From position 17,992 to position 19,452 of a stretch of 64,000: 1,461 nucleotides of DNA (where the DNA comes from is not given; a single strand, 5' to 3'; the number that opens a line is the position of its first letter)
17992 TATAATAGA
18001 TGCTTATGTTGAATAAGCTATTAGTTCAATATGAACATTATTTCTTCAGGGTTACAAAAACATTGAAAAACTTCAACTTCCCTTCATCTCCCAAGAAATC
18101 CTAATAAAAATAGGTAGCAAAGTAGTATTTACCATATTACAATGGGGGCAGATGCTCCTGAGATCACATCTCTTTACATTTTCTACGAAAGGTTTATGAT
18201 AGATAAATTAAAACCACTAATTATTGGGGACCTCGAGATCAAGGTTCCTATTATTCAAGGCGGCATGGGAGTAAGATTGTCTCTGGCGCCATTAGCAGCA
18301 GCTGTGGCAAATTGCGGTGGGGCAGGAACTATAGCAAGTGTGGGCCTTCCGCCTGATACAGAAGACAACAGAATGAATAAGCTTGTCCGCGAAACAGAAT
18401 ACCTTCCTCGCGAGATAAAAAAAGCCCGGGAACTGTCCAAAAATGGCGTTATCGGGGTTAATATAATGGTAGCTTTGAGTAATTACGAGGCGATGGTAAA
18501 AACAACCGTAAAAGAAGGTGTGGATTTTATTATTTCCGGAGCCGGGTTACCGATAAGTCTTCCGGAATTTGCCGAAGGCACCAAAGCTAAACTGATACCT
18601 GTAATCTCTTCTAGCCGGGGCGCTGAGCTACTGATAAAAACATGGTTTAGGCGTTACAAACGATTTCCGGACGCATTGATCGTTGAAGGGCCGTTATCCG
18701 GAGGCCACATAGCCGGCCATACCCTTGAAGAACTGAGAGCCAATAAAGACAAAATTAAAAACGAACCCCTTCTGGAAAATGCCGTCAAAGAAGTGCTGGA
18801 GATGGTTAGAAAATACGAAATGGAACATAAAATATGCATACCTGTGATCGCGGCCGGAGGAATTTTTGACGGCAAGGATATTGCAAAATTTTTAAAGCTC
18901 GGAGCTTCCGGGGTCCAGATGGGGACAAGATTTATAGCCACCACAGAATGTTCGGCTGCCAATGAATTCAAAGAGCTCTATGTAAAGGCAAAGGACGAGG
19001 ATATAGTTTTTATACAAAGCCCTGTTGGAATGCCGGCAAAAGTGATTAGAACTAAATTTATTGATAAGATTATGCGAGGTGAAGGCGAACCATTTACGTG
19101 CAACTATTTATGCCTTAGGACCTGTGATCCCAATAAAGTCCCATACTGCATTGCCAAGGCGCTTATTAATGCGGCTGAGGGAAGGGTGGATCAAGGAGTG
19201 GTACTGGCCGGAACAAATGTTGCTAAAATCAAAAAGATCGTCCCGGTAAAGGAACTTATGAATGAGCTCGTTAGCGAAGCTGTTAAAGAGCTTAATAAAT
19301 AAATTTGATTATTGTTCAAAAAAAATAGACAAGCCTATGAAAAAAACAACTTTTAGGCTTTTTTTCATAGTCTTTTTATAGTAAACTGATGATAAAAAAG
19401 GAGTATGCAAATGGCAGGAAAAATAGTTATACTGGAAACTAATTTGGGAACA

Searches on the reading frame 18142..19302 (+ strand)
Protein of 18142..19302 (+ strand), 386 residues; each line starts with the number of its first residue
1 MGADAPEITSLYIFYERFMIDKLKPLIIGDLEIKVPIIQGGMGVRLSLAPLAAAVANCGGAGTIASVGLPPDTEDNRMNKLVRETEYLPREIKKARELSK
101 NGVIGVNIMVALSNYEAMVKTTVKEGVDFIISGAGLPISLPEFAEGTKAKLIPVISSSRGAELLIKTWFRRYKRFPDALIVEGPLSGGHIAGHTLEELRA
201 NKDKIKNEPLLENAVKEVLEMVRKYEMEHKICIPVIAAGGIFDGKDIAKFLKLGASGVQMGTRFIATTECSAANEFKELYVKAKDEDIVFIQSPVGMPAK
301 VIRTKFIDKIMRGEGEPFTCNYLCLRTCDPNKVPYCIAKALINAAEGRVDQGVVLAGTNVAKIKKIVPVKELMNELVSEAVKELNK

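Call 31: search_protein_families(library=pfam, proteins=[window:18142-19302:+], max_evalue=0.001)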
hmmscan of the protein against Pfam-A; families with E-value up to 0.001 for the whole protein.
window:18142-19302:+ (386 aa): 5 families
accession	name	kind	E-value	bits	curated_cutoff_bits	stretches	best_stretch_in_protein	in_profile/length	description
PF03060.21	NMO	-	1e-55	189.9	28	1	28-378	5-330/331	Nitronate monooxygenase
PF00478.31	IMPDH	-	7.7e-09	35.4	25.6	1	214-274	195-249/345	IMP dehydrogenase / GMP reductase domain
PF01180.27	DHO_dh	-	1.3e-06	28.2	27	1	219-267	227-275/291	Dihydroorotate dehydrogenase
PF01645.23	Glu_synthase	-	4.8e-05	23.1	20.4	1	212-273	257-316/369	Conserved region in glutamate synthase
PF01070.24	FMN_dh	-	0.00019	21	24.9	1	232-269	273-310/350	FMN-dependent dehydrogenase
